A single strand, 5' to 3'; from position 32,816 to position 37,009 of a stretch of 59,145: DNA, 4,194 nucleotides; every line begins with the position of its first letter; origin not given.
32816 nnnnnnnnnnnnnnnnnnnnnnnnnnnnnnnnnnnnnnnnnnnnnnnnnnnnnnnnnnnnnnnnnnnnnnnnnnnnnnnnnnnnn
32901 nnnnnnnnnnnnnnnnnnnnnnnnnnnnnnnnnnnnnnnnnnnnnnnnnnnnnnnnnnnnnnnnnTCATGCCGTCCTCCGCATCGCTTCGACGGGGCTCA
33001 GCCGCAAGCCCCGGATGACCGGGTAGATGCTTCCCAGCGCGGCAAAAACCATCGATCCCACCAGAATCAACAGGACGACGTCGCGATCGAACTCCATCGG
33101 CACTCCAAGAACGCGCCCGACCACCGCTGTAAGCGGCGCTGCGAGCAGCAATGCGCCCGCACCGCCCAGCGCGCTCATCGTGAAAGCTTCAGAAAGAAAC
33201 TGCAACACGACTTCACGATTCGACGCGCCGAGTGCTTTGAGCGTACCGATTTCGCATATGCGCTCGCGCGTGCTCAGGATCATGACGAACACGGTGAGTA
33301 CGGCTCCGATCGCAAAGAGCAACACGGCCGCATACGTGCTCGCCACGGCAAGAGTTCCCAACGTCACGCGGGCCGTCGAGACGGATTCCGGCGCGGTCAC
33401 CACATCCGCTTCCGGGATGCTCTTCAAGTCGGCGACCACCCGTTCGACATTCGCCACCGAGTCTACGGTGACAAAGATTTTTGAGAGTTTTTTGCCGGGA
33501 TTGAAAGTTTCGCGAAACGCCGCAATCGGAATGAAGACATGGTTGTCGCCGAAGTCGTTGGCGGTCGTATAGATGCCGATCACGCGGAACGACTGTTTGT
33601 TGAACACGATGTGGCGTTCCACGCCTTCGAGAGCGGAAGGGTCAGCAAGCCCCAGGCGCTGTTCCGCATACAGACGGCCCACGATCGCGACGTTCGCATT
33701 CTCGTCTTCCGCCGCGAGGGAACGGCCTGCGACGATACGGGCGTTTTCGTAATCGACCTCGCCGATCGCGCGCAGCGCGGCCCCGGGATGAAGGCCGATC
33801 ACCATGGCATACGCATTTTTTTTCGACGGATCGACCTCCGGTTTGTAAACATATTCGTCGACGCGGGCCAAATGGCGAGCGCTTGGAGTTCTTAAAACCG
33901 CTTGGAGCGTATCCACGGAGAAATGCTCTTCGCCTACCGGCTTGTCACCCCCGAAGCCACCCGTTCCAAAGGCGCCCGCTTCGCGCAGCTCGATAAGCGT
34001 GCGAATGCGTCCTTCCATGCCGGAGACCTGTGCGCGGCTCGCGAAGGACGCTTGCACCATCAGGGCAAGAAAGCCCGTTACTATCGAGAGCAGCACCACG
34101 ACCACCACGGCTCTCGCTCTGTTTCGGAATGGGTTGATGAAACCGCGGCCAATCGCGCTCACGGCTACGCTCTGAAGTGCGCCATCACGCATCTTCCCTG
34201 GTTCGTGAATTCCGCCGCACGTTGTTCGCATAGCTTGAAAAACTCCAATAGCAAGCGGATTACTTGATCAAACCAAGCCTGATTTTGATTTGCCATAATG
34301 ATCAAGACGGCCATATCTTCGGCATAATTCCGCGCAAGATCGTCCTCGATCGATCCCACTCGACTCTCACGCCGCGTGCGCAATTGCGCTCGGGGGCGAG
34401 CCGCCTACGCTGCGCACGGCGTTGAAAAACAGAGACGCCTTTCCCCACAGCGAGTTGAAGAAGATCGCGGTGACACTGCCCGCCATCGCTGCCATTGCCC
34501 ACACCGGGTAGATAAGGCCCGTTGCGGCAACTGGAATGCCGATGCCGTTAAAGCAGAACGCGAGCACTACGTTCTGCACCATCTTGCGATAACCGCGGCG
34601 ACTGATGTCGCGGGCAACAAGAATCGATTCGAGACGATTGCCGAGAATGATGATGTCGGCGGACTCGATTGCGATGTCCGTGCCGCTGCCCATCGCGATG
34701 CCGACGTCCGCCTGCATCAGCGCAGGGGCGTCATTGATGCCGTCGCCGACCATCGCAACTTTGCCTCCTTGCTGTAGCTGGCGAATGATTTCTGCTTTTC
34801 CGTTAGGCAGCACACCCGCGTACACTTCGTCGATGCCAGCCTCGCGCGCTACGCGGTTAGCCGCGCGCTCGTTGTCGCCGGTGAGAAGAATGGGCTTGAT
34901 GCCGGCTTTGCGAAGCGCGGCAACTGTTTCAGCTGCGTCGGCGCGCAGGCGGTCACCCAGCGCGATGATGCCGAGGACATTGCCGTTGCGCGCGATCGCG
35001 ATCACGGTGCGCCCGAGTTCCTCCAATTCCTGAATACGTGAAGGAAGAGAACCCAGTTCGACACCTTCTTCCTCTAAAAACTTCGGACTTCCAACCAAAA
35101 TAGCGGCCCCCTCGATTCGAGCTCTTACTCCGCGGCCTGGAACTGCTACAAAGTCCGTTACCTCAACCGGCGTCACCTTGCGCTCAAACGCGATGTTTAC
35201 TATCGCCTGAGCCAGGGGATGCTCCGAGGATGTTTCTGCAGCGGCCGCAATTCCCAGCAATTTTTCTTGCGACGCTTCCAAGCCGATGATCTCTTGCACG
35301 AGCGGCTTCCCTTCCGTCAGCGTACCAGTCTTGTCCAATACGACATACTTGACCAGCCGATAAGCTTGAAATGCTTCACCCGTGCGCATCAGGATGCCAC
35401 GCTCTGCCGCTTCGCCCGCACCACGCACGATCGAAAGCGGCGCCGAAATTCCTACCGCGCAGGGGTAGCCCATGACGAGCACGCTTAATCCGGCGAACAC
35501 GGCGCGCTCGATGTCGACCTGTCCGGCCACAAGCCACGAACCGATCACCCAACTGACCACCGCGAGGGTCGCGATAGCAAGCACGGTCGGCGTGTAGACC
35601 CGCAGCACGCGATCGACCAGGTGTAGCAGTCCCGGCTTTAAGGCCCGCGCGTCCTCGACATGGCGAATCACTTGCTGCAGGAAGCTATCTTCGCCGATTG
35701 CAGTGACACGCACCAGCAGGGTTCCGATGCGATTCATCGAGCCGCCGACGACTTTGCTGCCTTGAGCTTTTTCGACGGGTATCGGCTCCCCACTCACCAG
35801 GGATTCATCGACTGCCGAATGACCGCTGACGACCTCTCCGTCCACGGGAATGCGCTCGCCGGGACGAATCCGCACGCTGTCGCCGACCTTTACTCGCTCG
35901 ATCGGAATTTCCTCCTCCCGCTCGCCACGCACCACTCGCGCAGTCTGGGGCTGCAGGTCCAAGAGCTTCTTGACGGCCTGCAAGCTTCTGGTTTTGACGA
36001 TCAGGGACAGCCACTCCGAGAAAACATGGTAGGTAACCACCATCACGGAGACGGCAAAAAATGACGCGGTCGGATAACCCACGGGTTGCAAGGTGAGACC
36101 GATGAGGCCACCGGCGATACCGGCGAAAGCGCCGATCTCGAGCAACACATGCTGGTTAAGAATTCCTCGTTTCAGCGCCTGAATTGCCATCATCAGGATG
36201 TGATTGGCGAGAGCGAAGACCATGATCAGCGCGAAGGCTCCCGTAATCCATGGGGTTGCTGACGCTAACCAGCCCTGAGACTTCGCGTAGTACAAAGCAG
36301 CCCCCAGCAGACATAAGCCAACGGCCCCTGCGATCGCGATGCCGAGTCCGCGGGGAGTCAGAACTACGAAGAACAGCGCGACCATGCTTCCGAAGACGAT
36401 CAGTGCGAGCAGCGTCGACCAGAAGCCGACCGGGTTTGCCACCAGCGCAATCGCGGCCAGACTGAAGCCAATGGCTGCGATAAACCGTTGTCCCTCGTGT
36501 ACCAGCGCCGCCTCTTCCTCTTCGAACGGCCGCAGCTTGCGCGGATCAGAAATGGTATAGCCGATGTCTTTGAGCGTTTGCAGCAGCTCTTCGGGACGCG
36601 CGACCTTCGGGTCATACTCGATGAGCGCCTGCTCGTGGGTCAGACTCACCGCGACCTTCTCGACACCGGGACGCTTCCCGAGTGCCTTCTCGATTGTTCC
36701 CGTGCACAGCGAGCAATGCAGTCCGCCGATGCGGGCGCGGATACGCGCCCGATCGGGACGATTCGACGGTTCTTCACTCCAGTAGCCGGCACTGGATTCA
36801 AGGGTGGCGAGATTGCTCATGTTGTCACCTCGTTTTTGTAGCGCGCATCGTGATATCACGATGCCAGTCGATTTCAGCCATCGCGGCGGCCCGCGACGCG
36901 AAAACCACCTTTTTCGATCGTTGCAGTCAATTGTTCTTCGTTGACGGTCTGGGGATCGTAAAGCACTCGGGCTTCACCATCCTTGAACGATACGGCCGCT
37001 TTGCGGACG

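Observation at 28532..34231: Adaptor-less two-permease (LolCDE-like) ABC system coupled to a MerR / thioredoxin / CcdA redox unit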

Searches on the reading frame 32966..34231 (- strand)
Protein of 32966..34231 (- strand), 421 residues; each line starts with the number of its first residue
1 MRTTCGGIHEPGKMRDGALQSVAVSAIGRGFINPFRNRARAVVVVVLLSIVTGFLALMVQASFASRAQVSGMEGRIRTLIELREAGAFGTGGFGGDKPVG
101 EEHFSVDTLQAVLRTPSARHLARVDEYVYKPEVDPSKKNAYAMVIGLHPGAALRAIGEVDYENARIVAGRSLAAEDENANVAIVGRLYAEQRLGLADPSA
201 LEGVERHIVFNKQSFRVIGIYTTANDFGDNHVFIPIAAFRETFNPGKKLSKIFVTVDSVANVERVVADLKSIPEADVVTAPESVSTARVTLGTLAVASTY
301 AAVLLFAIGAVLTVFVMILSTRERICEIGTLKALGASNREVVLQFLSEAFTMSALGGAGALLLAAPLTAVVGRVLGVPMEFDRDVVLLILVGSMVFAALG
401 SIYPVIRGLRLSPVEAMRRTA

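Call 3: search_protein_families(library=pfam, proteins=[window:32966-34231:-], max_evalue=0.01)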
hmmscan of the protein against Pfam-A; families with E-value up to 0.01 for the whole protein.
window:32966-34231:- (421 aa): 2 families
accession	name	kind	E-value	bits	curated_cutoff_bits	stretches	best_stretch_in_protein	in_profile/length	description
PF12704.14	MacB_PCD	-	7.3e-16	59.5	27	1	43-271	14-206/207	MacB-like periplasmic core domain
PF02687.27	FtsX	-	1.4e-15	57.9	25.5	1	301-413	3-120/120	FtsX-like permease C-terminal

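Call 4: search_protein_families(library=ncbifam, proteins=[window:32966-34231:-], max_evalue=0.01)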
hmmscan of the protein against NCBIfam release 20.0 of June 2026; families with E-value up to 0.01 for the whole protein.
window:32966-34231:- (421 aa): 7 families
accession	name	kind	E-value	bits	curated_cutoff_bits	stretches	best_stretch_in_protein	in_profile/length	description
TIGR03434.1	ADOP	subfamily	1.7e-12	46.3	622.3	1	165-418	543-801/803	ADOP family duplicated permease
TIGR02212.1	lolCE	equivalog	9.9e-10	37.9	362.45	1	208-418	177-409/411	lipoprotein-releasing ABC transporter permease subunit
NF007826.0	PRK10535.1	equivalog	1.6e-09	36.6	966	1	203-419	419-647/648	macrolide ABC transporter ATP-binding protein/permease MacB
TIGR01185.1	devC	equivalog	7.4e-06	25.2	290.35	1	213-402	168-366/380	ABC transporter permease DevC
NF008357.0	PRK11146.1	exception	0.00023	20.1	439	0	212-413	184-407/414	lipoprotein-releasing ABC transporter permease subunit LolE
TIGR00439.2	FtsX_Gneg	equivalog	0.00053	19.3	255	1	257-407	128-289/292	permease-like cell division protein FtsX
TIGR02213.1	lolE_release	exception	0.0016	17.4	540.35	0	212-414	181-405/411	lipoprotein-releasing ABC transporter permease subunit LolE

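Call 25: search_solved_structures(query=window:32966-34231:-, max_evalue=0.01)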
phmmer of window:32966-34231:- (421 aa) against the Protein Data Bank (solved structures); distinct sequences matched with E-value up to 0.01: 7.
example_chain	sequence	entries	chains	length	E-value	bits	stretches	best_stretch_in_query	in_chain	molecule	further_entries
5xu1_M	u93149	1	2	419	1.8e-16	63.7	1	163-418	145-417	ABC transporter permeae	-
5lil_A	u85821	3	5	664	6.1e-15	58.6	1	127-418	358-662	Macrolide export ATP-binding/permease protein MacB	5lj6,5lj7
5nik_J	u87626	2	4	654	6.1e-08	35.6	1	285-419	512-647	Macrolide export ATP-binding/permease protein MacB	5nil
5gko_A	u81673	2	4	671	1e-07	34.8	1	285-419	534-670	Macrolide export ATP-binding/permease protein MacB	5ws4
9o9x_C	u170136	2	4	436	0.00017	24.2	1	214-372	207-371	ABC transporter permease YtrF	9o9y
8idb_C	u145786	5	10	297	0.0044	19.6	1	276-360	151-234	Cell division protein FtsX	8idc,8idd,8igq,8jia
3ftj_A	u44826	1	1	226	0.0089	18.6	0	128-261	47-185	Macrolide export ATP-binding/permease protein macB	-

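Call 79: search_protein_families(library=padloc, proteins=[window:32966-34231:-], max_evalue=0.001)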
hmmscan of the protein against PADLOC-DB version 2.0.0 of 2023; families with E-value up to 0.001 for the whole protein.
window:32966-34231:- (421 aa): 2 families
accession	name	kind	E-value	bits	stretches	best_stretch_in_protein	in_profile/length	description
PDLC01991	CARF_m8--CARF_LolE_TM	-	1.9e-06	24.3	1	246-407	385-546/810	-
PDLC01990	CARF_m8--CARF_Beta-galactosidase_LolE_TM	-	2.4e-05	19.8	1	242-408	1356-1525/1791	-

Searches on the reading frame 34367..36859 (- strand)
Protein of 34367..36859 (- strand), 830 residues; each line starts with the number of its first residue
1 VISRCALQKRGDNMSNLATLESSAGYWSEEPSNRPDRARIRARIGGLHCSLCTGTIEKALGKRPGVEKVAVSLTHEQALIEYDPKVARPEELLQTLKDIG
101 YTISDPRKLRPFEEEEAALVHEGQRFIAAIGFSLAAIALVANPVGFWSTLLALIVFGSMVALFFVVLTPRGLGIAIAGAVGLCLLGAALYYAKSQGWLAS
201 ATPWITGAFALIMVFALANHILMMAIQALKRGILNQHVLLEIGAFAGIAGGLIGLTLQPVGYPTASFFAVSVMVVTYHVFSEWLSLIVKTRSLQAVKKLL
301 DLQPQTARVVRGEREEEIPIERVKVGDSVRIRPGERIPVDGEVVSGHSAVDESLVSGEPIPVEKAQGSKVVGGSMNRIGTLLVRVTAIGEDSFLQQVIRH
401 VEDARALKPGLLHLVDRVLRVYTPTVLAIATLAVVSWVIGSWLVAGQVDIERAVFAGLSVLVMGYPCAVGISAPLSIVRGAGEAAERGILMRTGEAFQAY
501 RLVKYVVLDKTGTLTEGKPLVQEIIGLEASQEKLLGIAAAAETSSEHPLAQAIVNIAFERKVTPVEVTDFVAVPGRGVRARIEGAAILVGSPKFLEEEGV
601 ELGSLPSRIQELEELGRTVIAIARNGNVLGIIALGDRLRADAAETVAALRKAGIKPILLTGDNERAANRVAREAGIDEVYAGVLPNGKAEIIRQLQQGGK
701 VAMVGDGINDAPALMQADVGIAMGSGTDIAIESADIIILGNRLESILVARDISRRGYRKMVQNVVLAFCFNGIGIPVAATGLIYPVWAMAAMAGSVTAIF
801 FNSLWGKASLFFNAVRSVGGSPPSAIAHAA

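Call 16: search_protein_families(library=ncbifam, proteins=[window:34367-36859:-], max_evalue=0.00001)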
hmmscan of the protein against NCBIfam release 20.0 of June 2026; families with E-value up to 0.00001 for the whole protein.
window:34367-36859:- (830 aa): 28 families (the best 25 are shown)
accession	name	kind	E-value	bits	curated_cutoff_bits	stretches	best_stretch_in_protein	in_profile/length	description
TIGR01525.1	ATPase-IB_hvy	subfamily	4.6e-172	573.8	346.25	1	266-804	16-558/560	heavy metal translocating P-type ATPase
NF007952.0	PRK10671.1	equivalog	3.8e-143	478.6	1316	1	202-795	221-820/838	copper-exporting P-type ATPase CopA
TIGR01511.1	ATPase-IB1_Cu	subfamily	3.6e-142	475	397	1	262-804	37-539/542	copper-translocating P-type ATPase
NF008262.1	PRK11033.1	equivalog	9.2e-128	427.7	1005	1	271-794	198-715/731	zinc/cadmium/mercury/lead-transporting ATPase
TIGR01512.1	ATPase-IB2_Cd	subfamily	8.1e-116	387.6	313.5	2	269-593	19-305/494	cadmium family heavy metal-translocating P-type ATPase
NF033775.1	P_type_ZntA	exception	1.4e-115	387.3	1240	1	271-796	203-718/732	Zn(II)/Cd(II)/Pb(II) translocating P-type ATPase ZntA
TIGR01494.1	ATPase_P-type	subfamily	2.8e-79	266.8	62.3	1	275-791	3-473/478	HAD-IC family P-type ATPase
TIGR01497.1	kdpB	equivalog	5.5e-58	196.6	527.9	1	299-739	98-549/675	potassium-transporting ATPase subunit KdpB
NF010609.0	PRK14010.1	equivalog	8.6e-51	172.9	1323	1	268-752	66-557/673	K(+)-transporting ATPase subunit B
TIGR01647.1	ATPase-IIIA_H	equivalog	6.8e-47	160.1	615.5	2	284-678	71-483/755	plasma-membrane proton-efflux P-type ATPase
TIGR01517.1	ATPase-IIB_Ca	equivalog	7.7e-38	130.2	507.05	2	271-546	127-404/882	calcium-translocating P-type ATPase, PMCA-type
TIGR01524.1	ATPase-IIIB_Mg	equivalog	4.8e-32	110.7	610.75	2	679-744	582-648/867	magnesium-translocating P-type ATPase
TIGR01522.1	ATPase-IIA2_Ca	equivalog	1.6e-29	102.3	798.3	2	679-763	567-652/854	calcium-transporting P-type ATPase, PMR1-type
NF011702.0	PRK15122.1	subfamily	2e-29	102.1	975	1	678-743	620-686/907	magnesium-translocating P-type ATPase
TIGR01657.1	P-ATPase-V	hypoth_equivalog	4.4e-29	100.7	618.25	2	267-532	192-477/1055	ATP13A2 family polyamine export P-type ATPase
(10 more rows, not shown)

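Call 42: search_protein_families(library=pfam, proteins=[window:34367-36859:-], max_evalue=0.01)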
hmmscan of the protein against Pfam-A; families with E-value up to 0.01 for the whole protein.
window:34367-36859:- (830 aa): 5 families
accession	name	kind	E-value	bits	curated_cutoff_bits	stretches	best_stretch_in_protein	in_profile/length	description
PF00122.25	E1-E2_ATPase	-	6.5e-50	169.6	28.1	1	302-487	2-181/181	E1-E2 ATPase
PF00702.32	Hydrolase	-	7.1e-40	137.9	26.4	1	503-718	1-191/191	haloacid dehalogenase-like hydrolase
PF00403.32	HMA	-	1.9e-13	51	24.8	1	43-102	3-62/62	Heavy-metal-associated domain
PF08282.18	Hydrolase_3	-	1.4e-06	28.7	20.9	1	700-743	205-248/255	haloacid dehalogenase-like hydrolase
PF12710.13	HAD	-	0.0012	19.7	27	1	638-714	86-188/189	haloacid dehalogenase-like hydrolase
